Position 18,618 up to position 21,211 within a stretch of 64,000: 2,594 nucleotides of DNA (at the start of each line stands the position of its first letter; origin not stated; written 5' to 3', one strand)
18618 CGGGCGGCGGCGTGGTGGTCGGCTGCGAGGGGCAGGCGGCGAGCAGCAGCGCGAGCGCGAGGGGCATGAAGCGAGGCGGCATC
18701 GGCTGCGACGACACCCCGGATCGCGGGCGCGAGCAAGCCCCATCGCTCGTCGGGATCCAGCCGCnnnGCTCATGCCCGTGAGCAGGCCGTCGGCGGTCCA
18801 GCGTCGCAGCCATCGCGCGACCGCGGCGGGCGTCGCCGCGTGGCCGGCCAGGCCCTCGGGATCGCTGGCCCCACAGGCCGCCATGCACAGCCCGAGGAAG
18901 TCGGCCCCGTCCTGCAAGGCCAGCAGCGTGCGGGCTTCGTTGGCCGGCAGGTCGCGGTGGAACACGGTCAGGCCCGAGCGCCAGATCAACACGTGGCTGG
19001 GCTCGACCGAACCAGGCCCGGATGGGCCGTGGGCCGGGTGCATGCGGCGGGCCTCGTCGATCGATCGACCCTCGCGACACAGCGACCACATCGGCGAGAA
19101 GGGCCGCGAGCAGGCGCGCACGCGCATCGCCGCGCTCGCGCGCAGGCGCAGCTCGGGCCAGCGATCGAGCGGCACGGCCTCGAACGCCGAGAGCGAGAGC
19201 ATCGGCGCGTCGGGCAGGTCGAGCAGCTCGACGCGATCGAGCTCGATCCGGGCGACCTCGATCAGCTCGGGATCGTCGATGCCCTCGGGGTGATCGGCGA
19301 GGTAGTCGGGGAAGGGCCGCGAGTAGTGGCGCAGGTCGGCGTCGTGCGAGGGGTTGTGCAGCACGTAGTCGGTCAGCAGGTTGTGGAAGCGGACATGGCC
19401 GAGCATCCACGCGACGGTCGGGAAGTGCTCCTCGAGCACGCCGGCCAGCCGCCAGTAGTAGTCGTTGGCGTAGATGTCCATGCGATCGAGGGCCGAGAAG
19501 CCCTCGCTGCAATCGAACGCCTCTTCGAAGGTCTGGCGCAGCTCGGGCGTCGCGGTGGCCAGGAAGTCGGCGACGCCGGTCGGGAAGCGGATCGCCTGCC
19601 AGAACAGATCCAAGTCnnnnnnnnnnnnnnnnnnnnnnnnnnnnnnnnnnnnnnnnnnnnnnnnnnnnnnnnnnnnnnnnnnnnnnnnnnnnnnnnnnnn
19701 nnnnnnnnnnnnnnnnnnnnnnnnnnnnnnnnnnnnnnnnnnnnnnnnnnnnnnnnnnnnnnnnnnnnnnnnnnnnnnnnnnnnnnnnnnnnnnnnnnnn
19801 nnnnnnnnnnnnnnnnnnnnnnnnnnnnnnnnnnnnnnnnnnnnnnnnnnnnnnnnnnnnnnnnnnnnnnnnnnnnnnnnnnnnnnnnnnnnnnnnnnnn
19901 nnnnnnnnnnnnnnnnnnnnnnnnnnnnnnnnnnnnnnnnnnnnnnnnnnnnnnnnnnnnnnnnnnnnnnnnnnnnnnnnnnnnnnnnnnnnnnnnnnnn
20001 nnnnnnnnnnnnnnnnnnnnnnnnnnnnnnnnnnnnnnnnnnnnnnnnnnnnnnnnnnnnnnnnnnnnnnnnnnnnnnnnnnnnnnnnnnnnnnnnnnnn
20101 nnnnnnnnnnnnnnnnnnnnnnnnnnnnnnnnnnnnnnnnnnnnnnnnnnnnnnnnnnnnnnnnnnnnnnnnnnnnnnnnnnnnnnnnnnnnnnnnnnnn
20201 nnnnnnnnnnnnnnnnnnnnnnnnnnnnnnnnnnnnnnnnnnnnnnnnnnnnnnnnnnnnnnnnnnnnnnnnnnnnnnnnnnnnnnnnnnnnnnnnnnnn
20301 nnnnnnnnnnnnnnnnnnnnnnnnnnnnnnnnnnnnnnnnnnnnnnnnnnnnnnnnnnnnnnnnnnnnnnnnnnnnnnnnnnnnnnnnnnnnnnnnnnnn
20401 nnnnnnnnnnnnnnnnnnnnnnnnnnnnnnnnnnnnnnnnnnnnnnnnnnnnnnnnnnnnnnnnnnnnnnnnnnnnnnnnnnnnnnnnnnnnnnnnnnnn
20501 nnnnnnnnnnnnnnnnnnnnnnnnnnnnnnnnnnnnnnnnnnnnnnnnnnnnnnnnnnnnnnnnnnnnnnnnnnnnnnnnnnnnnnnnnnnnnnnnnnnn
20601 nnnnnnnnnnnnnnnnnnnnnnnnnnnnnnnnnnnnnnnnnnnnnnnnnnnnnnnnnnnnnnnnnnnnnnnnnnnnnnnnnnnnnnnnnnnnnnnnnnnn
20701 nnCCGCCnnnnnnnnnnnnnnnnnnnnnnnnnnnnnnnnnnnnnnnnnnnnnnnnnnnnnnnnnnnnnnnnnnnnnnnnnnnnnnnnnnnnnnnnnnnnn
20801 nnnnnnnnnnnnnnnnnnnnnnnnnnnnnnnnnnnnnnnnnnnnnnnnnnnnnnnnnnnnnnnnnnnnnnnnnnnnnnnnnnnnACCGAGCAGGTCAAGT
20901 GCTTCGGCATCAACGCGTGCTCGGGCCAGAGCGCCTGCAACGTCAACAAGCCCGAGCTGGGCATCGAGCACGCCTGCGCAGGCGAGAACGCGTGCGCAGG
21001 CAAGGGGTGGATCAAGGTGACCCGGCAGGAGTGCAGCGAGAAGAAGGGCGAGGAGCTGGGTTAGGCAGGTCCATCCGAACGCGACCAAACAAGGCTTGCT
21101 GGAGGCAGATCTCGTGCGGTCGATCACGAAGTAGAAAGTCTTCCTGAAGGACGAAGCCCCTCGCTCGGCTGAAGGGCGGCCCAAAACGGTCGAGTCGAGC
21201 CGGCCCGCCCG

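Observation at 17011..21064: Bufferin/MNIO-type RiPP locus: fused DUF692-DUF2063 maturase, divergent six-Cys DUF2282-like lipoprotein precursor, adjacent M28 peptidase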

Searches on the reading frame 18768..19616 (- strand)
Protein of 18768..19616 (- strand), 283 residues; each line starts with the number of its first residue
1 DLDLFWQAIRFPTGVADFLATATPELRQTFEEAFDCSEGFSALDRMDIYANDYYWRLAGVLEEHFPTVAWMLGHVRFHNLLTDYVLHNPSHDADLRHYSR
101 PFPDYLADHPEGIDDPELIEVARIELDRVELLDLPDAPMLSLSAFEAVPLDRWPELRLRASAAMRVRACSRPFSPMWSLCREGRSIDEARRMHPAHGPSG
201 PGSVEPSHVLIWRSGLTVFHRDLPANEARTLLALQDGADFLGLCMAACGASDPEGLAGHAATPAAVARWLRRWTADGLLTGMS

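Call 51: search_solved_structures(query=A2, max_evalue=1, show_alignments=1)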
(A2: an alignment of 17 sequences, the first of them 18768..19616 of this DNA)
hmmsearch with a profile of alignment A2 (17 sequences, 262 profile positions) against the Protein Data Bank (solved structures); distinct sequences matched with E-value up to 1: 0.

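Call 52: search_protein_families(library=ncbifam, proteins=[window:18768-19616:-], max_evalue=0.01)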
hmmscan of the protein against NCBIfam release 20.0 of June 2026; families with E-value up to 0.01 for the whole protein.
window:18768-19616:- (283 aa): 1 family
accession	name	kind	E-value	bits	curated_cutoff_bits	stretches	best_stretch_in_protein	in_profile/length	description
NF050145.1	RiPP_RRE_HvfC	equivalog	7e-05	22.8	142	1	44-126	24-106/237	HvfC family RiPP maturation protein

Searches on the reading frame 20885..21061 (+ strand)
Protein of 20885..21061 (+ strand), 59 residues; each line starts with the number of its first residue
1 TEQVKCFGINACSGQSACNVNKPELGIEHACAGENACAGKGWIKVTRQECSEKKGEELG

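Call 6: search_protein_families(library=pfam, proteins=[window:20885-21061:+], max_evalue=10)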
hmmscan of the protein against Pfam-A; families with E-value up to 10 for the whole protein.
seq(59 aa): 3 families
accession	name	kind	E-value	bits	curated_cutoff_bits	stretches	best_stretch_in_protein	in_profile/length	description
PF24646.2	DUF7640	-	0.00021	22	28.1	1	7-51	16-59/121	Domain of unknown function (DUF7640)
PF06282.16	DUF1036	-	0.046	14.8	23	1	14-52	4-42/113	Protein of unknown function (DUF1036)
PF24633.1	DUF7630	-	1.7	9.3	27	1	26-38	5-17/45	Domain of unknown function (DUF7630)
